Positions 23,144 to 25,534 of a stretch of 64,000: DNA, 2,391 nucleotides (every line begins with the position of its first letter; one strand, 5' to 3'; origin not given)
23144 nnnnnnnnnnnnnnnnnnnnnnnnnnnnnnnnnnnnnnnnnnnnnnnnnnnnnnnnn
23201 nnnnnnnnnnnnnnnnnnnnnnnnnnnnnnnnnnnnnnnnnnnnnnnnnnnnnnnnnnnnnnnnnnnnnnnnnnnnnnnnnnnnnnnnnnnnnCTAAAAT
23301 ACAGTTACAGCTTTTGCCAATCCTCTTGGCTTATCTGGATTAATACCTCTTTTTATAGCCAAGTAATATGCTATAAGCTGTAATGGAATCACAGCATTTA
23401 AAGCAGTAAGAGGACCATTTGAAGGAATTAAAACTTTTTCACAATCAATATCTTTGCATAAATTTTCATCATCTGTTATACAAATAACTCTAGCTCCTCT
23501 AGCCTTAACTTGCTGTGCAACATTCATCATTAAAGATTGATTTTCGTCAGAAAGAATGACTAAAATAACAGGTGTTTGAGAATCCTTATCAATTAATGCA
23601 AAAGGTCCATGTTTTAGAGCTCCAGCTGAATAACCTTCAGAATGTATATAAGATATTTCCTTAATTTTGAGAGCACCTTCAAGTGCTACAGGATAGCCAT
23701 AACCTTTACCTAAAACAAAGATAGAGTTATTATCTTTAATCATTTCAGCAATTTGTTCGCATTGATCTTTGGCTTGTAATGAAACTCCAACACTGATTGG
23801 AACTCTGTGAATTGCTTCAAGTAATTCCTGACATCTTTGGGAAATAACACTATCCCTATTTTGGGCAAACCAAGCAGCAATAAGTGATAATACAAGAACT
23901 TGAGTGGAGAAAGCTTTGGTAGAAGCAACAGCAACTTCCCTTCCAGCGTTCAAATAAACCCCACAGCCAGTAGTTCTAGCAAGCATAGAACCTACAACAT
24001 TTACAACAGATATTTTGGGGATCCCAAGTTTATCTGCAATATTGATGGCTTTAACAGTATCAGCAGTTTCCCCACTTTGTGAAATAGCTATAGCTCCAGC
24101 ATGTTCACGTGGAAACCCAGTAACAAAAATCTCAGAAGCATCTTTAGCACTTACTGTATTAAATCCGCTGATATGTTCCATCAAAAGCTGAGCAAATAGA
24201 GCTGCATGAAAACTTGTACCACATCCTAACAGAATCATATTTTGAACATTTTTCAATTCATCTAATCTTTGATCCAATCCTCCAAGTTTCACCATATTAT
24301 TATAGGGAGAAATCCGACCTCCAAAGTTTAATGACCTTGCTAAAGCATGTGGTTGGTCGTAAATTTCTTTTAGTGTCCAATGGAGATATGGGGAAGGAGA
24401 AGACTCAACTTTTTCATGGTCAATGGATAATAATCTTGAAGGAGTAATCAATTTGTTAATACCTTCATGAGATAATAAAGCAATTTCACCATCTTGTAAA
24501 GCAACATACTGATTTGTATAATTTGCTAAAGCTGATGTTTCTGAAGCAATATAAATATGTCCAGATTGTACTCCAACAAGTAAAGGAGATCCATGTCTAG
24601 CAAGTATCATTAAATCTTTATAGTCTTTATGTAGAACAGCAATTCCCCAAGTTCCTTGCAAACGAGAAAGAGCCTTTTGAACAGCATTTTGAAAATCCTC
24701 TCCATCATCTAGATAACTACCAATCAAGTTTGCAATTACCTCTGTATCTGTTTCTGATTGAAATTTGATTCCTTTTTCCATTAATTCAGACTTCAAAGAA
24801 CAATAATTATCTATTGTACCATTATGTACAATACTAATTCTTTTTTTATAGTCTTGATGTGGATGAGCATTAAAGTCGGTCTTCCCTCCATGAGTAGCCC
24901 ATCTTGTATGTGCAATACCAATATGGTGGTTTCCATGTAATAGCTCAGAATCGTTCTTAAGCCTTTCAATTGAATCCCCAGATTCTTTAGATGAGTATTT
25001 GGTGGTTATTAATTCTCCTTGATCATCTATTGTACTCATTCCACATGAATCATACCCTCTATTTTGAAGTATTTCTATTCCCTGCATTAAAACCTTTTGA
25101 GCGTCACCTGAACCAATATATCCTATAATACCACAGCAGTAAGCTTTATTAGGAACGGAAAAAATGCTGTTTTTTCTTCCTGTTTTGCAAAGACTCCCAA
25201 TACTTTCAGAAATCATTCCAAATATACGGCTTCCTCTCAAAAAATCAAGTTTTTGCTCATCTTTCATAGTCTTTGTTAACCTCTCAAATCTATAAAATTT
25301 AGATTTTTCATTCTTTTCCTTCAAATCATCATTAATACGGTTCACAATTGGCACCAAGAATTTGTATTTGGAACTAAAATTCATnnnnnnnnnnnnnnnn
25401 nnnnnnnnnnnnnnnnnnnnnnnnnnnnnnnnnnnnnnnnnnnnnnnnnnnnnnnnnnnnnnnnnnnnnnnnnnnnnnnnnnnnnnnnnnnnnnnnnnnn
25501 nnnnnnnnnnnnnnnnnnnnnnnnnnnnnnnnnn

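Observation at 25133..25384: GFAT carries an 83-residue extension in front of its obligatory N-terminal catalytic cysteine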

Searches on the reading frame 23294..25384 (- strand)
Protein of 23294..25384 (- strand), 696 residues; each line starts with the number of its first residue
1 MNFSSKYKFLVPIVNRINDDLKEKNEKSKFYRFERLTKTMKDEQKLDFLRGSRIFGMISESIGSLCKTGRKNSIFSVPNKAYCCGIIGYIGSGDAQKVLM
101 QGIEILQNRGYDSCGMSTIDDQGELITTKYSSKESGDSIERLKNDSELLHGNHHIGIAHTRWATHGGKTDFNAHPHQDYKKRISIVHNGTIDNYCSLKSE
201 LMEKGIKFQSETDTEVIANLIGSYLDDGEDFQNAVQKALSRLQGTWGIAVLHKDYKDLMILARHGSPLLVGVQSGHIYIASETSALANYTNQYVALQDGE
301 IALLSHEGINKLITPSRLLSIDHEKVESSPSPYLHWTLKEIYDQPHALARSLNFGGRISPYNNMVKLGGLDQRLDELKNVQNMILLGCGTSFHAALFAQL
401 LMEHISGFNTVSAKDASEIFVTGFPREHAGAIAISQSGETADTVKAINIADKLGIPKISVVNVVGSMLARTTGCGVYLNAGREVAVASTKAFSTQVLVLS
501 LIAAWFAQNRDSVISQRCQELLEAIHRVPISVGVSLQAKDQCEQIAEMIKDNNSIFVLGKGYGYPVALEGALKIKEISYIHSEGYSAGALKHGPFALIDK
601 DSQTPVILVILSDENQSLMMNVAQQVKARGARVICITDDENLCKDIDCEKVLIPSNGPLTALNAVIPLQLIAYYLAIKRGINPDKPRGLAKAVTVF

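Call 4: search_protein_families(library=pfam, proteins=[window:23294-25384:-], max_evalue=0.01)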
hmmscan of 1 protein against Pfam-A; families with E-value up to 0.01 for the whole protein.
window:23294-25384:- (696 aa): 4 families
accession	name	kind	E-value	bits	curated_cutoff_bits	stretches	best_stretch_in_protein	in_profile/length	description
PF01380.27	SIS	-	7.9e-46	155.6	25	2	548-678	1-130/131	SIS domain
PF13522.11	GATase_6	-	4.3e-22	79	27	1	147-282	5-130/130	Glutamine amidotransferase domain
PF13537.11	GATase_7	-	1.4e-16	61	25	1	173-287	13-122/123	Glutamine amidotransferase domain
PF10432.14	bact-PGI_C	-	0.0031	17.9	24.5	1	540-684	3-139/151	Bacterial phospho-glucose isomerase C-terminal SIS domain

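Call 6: find_homologous_proteins(query=window:23294-25384:-, max_evalue=1e-20)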
Query window:23294-25384:- (696 aa): 8000 proteins with E <= 1e-20 among 8000 candidates; the best 120 are listed.
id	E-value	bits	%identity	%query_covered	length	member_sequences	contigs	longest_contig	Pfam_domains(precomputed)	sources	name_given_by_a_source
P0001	0.0e+0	1569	100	100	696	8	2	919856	PF01380.28,PF13522.12,PF13537.12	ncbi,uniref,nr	ncbi:glucosamine-fructose-6-phosphate aminotransferase [Cryptosporidium parvum Iowa II]|uniref:Gluta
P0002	0.0e+0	1430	90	100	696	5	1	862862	PF01380.28,PF13522.12,PF13537.12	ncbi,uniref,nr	ncbi:glucosamine-fructose-6-phosphate aminotransferase [Cryptosporidium ubiquitum]|uniref:Glutamine-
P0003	0.0e+0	1250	80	100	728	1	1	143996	PF01380.28,PF13522.12,PF13537.12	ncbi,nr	ncbi:glucosamine-fructose-6-phosphate aminotransferase [Cryptosporidium felis]|nr:glucosamine-fructo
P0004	0.0e+0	1216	84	90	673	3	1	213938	PF01380.28,PF13522.12,PF13537.12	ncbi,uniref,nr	ncbi:hypothetical protein FG379_003646 [Cryptosporidium bovis]|uniref:uncharacterized protein n=1 Ta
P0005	0.0e+0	1072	75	89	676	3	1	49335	PF01380.28,PF13522.12,PF13537.12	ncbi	ncbi:glucosamine--fructose-6-phosphate aminotransferase, isomerizing family protein [Cryptosporidium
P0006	7.3e-257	872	61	89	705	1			PF01380.28,PF13522.12,PF13537.12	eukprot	eukprot:GHVQ01000322.1.p1 GENE.GHVQ01000322.1~~GHVQ01000322.1.p1 ORF type:complete len:706 (+),score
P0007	8.4e-254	862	60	88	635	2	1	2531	PF01380.28,PF13522.12,PF13537.12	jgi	-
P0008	4.9e-251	853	60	88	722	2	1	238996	PF01380.28,PF13522.12,PF13537.12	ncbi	ncbi:hypothetical protein ACSSS7_006296 [Eimeria intestinalis]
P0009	5.0e-251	853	59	89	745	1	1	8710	PF01380.28,PF13522.12,PF13537.12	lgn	-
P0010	9.4e-251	852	58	90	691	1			PF01380.28,PF13522.12,PF13537.12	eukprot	eukprot:GHVS01052042.1.p1 GENE.GHVS01052042.1~~GHVS01052042.1.p1 ORF type:complete len:692 (+),score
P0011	2.3e-250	851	59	89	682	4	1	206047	PF01380.28,PF13522.12,PF13537.12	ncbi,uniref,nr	ncbi:uncharacterized protein LOC34622859 [Cyclospora cayetanensis]|uniref:Glutamine--fructose-6-phos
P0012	1.2e-249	848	59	89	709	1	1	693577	PF01380.28,PF13522.12,PF13537.12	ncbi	ncbi:hypothetical protein Emed_001028 [Eimeria media]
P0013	7.5e-247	839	59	89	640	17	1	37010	PF01380.28,PF13522.12,PF13537.12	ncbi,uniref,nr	ncbi:glucosamine--fructose-6-phosphate aminotransferase (isomerizing), putative [Eimeria acervulina]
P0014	3.8e-243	827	59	88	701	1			PF01380.28,PF13522.12,PF13537.12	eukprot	eukprot:GDKI01015268.1.p1 GENE.GDKI01015268.1~~GDKI01015268.1.p1 ORF type:complete len:702 (+),score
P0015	6.8e-241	819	57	67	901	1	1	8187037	PF01380.28,PF13522.12,PF13537.12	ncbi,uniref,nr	ncbi:glucosamine-fructose-6-phosphate aminotransferase [Besnoitia besnoiti]|uniref:glutamine--fructo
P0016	1.1e-240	819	55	90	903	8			PF01380.28,PF13522.12,PF13537.12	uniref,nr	uniref:glutamine--fructose-6-phosphate transaminase (isomerizing) n=1 Tax=Toxoplasma gondii COUG Tax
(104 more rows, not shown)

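Call 21: list_cluster_members(proteins=[P0001, P0005, P0016])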
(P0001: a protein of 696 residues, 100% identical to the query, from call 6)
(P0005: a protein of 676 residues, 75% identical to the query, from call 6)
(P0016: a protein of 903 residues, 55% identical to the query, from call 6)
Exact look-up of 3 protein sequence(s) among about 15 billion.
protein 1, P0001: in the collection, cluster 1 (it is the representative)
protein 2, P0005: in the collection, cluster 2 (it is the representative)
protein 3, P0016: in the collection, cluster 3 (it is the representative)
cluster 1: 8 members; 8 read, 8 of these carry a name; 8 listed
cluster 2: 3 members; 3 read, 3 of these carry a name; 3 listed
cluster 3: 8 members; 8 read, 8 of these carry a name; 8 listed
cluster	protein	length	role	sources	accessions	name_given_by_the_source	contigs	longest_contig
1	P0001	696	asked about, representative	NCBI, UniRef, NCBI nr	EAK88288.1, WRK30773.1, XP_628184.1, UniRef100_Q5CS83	glucosamine-fructose-6-phosphate aminotransferase [Cryptosporidium parvum Iowa II] | Glutamine--fructose-6-phosphate aminotransferase [isomerizing] n=1 Tax=Cryptosporidium ...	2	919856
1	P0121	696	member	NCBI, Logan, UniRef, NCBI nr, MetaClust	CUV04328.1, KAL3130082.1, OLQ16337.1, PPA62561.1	unnamed protein product [Cryptosporidium hominis] | Glutamine--fructose-6-phosphate aminotransferase [isomerizing] n=1 Tax=Cryptosporidium ... | SIS domain [Cryptosporidium hominis]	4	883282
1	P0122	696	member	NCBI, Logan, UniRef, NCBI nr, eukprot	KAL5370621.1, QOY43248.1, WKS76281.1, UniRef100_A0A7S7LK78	glucosamine-fructose-6-phosphate aminotransferase [Cryptosporidium parvum] | Glutamine--fructose-6-phosphate aminotransferase [isomerizing] n=2 Tax=Cryptosporidium ... | Glucosamine-fructose-6-phosphate aminotransferase/Sugar isomerase (SIS) [Cryptosporidium ...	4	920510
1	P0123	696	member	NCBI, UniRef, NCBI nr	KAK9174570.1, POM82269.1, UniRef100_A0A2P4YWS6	glutamine-fructose-6-phosphate transaminase (isomerizing) [Cryptosporidium meleagridis] | Glutamine--fructose-6-phosphate aminotransferase [isomerizing] n=1 Tax=Cryptosporidium ...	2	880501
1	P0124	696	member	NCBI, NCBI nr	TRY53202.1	Glucosamine-fructose-6-phosphate aminotransferase/Sugar isomerase (SIS) [Cryptosporidium ...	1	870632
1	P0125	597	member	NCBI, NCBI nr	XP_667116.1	glucosamine-fructose-6-phosphate aminotransferase [Cryptosporidium hominis TU502]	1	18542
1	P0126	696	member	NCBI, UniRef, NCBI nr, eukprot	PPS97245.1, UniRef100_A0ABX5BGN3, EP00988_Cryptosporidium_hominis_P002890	Glucosamine-fructose-6-phosphate aminotransferase/Sugar isomerase (SIS) [Cryptosporidium ... | glutamine--fructose-6-phosphate transaminase (isomerizing) n=1 Tax=Cryptosporidium ... | PPS97245.1 Glucosamine-fructose-6-phosphate aminotransferase/Sugar isomerase (SIS) ...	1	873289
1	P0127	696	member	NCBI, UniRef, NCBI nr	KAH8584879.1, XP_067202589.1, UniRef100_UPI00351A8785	glucosamine-fructose-6-phosphate aminotransferase [Cryptosporidium sp. chipmunk genotype ... | glucosamine-fructose-6-phosphate aminotransferase n=1 Tax=Cryptosporidium sp. chipmunk ...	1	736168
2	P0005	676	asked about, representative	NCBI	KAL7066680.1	glucosamine--fructose-6-phosphate aminotransferase, isomerizing family protein ...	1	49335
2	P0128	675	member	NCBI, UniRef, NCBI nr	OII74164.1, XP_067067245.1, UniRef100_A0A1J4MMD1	glucosamine-fructose-6-phosphate isomerizing family protein [Cryptosporidium andersoni] | Glutamine--fructose-6-phosphate aminotransferase [isomerizing] n=1 Tax=Cryptosporidium ...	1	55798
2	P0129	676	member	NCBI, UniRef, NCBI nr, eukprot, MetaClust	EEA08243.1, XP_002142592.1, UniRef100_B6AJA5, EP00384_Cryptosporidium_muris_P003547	glucosamine--fructose-6-phosphate aminotransferase, isomerizing family protein ... | Glutamine--fructose-6-phosphate aminotransferase [isomerizing] n=1 Tax=Cryptosporidium ... | XP_002142592.1 glucosamine--fructose-6-phosphate aminotransferase, isomerizing family ...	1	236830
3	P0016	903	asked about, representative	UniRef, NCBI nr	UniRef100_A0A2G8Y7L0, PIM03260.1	glutamine--fructose-6-phosphate transaminase (isomerizing) n=1 Tax=Toxoplasma gondii COUG ... | glucosamine-fructose-6-phosphate aminotransferase [Toxoplasma gondii COUG]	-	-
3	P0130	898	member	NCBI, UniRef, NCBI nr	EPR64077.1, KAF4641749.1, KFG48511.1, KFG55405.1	glucosamine-fructose-6-phosphate aminotransferase [Toxoplasma gondii GAB2-2007-GAL-DOM2] | glutamine--fructose-6-phosphate transaminase (isomerizing) n=6 Tax=Toxoplasma gondii ... | glucosamine-fructose-6-phosphate aminotransferase [Toxoplasma gondii GT1]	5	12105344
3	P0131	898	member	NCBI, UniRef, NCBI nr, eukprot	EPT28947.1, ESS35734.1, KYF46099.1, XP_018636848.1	glucosamine-fructose-6-phosphate aminotransferase [Toxoplasma gondii ME49] | glutamine--fructose-6-phosphate transaminase (isomerizing) n=3 Tax=Toxoplasma gondii ... | XP_018636848.1 glucosamine-fructose-6-phosphate aminotransferase [Toxoplasma gondii ME49]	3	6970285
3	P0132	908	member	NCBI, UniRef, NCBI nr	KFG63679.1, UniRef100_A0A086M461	glucosamine-fructose-6-phosphate aminotransferase [Toxoplasma gondii RUB] | glutamine--fructose-6-phosphate transaminase (isomerizing) n=1 Tax=Toxoplasma gondii RUB ...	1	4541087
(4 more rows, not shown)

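Call 42: find_encoding_contigs(protein=P0002, flank=1500, max_places=1)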
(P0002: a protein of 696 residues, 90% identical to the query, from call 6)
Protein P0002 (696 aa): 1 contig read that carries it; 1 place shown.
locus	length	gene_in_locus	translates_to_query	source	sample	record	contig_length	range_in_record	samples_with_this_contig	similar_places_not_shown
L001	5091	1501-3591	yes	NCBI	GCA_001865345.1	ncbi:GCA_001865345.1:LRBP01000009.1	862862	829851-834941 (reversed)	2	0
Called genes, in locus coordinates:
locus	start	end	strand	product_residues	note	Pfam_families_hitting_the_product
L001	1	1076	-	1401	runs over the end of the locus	PF00023:Ank (faint), PF13606:Ank_3 (faint), PF13637:Ank_4 (faint), PF13857:Ank_5 (faint), PF12796:Ank_2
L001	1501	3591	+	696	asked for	PF13522:GATase_6, PF13537:GATase_7, PF01380:SIS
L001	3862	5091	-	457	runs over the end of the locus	PF05007:Mannosyl_trans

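Call 43: find_encoding_contigs(protein=P0123, flank=1500, max_places=1)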
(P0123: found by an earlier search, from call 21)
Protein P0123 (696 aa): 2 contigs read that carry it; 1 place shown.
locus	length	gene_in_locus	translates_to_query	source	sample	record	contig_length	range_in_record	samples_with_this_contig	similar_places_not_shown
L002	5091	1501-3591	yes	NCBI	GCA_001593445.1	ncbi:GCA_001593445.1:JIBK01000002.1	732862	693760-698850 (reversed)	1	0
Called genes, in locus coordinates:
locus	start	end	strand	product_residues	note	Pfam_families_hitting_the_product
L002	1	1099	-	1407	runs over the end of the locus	PF13857:Ank_5 (faint), PF00023:Ank (faint), PF13606:Ank_3 (faint), PF13637:Ank_4 (faint), PF12796:Ank_2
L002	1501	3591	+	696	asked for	PF13522:GATase_6, PF13537:GATase_7, PF01380:SIS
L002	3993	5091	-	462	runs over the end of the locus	PF05007:Mannosyl_trans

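Call 44: find_encoding_contigs(protein=P0003, flank=1500, max_places=1)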
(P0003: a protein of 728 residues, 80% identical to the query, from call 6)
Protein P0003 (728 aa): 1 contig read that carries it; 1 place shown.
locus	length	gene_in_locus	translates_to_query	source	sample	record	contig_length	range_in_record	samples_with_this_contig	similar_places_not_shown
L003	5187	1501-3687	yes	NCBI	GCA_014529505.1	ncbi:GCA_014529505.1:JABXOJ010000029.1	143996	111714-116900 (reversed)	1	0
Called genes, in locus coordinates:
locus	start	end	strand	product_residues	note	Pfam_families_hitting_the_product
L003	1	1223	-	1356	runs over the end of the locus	PF00023:Ank (faint), PF13606:Ank_3 (faint), PF13637:Ank_4 (faint), PF13857:Ank_5 (faint), PF12796:Ank_2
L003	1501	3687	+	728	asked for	PF13522:GATase_6, PF13537:GATase_7, PF01380:SIS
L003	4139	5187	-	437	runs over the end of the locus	PF05007:Mannosyl_trans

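Call 45: find_encoding_contigs(protein=P0127, flank=1500, max_places=1)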
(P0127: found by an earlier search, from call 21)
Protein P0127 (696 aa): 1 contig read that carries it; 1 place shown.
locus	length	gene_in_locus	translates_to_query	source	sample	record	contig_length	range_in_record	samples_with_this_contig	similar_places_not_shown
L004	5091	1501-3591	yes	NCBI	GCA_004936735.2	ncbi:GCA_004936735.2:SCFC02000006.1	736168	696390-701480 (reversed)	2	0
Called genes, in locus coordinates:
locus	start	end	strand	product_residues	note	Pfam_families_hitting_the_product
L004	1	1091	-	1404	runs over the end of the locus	PF13857:Ank_5 (faint), PF00023:Ank (faint), PF13606:Ank_3 (faint), PF13637:Ank_4 (faint), PF12796:Ank_2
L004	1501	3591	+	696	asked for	PF13522:GATase_6, PF13537:GATase_7, PF01380:SIS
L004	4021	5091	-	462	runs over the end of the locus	PF05007:Mannosyl_trans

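Call 46: find_encoding_contigs(protein=P0121, flank=1500, max_places=1)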
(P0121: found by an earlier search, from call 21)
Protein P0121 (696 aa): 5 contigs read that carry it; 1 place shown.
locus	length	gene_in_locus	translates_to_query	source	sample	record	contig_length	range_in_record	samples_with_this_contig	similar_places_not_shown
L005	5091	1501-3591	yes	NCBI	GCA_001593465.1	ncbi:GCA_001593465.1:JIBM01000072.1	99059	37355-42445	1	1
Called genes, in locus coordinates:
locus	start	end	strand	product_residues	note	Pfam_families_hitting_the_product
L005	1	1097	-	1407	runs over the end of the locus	PF13857:Ank_5 (faint), PF00023:Ank (faint), PF13606:Ank_3 (faint), PF13637:Ank_4 (faint), PF12796:Ank_2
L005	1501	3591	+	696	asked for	PF13522:GATase_6, PF13537:GATase_7, PF01380:SIS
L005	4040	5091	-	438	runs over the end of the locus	PF05007:Mannosyl_trans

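Call 47: find_encoding_contigs(protein=P0004, flank=1500, max_places=1)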
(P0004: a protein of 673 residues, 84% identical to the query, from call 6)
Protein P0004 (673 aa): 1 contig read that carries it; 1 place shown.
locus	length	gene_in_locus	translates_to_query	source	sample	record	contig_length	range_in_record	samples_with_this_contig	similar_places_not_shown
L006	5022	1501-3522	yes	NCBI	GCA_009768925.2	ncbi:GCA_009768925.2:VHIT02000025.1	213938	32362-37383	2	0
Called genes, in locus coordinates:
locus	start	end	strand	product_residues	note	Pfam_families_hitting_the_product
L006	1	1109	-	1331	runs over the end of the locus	PF00023:Ank (faint), PF13606:Ank_3 (faint), PF13637:Ank_4 (faint), PF13857:Ank_5 (faint), PF12796:Ank_2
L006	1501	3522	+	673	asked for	PF13522:GATase_6, PF13537:GATase_7, PF01380:SIS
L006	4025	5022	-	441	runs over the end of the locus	PF05007:Mannosyl_trans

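Call 48: find_encoding_contigs(protein=P0129, flank=1500, max_places=1)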
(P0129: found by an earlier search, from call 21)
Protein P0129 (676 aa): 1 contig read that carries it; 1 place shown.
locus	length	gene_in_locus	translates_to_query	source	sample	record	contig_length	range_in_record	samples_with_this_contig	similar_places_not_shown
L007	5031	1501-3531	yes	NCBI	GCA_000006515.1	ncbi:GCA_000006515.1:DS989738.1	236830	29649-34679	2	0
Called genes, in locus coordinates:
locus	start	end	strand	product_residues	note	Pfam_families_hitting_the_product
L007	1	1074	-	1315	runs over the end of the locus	PF13606:Ank_3 (faint), PF13637:Ank_4 (faint), PF00023:Ank (faint), PF12796:Ank_2, PF13857:Ank_5 (weak)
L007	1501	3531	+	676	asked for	PF13522:GATase_6, PF13537:GATase_7, PF01380:SIS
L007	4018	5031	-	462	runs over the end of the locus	PF06728:PIG-U, PF05007:Mannosyl_trans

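Call 50: search_protein_families(library=ncbifam, proteins=[window:23294-25384:-], max_evalue=0.00001)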
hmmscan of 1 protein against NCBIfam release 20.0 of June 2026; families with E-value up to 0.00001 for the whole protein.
window:23294-25384:- (696 aa): 11 families
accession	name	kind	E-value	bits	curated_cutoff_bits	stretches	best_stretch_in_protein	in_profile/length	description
NF001484.0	PRK00331.1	subfamily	1.2e-179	598.5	381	1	84-695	2-600/601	isomerizing glutamine--fructose-6-phosphate transaminase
TIGR01135.1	glmS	equivalog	4.7e-175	583.5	418.05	1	84-695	1-606/607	glutamine--fructose-6-phosphate transaminase (isomerizing)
NF046059.1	NagB_SO3506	equivalog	9.1e-41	140.3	430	1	380-693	38-327/330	glucosamine-6-phosphate deaminase NagB-II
TIGR01134.1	purF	equivalog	2.9e-29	102.7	350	1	84-310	1-223/432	amidophosphoribosyltransferase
NF041128.1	glucosaP_deam_GlmD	equivalog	9.3e-29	100.7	580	1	373-693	24-321/323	glucosamine-6-phosphate deaminase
TIGR01536.1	asn_synth_AEB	equivalog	2.1e-17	63.3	267.1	1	84-296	1-176/517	asparagine synthase (glutamine-hydrolyzing)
TIGR03104.1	trio_amidotrans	equivalog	6.2e-14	51.1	570.1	1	142-288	30-167/589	N-acetylglutaminylglutamine amidotransferase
NF006949.0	PRK09431.1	equivalog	3.8e-13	48.8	499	1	143-311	32-190/554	asparagine synthase B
NF008481.0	PRK11382.1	equivalog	6.7e-09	35.4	430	1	379-687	43-332/340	fructoselysine 6-phosphate deglycase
TIGR02815.1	agaS_fam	subfamily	7.4e-08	31.7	529.2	1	336-687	4-355/372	putative sugar isomerase, AgaS family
TIGR03108.1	eps_aminotran_1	hypoth_equivalog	2e-07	30.1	816.9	1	133-289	22-169/628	XrtA/PEP-CTERM system amidotransferase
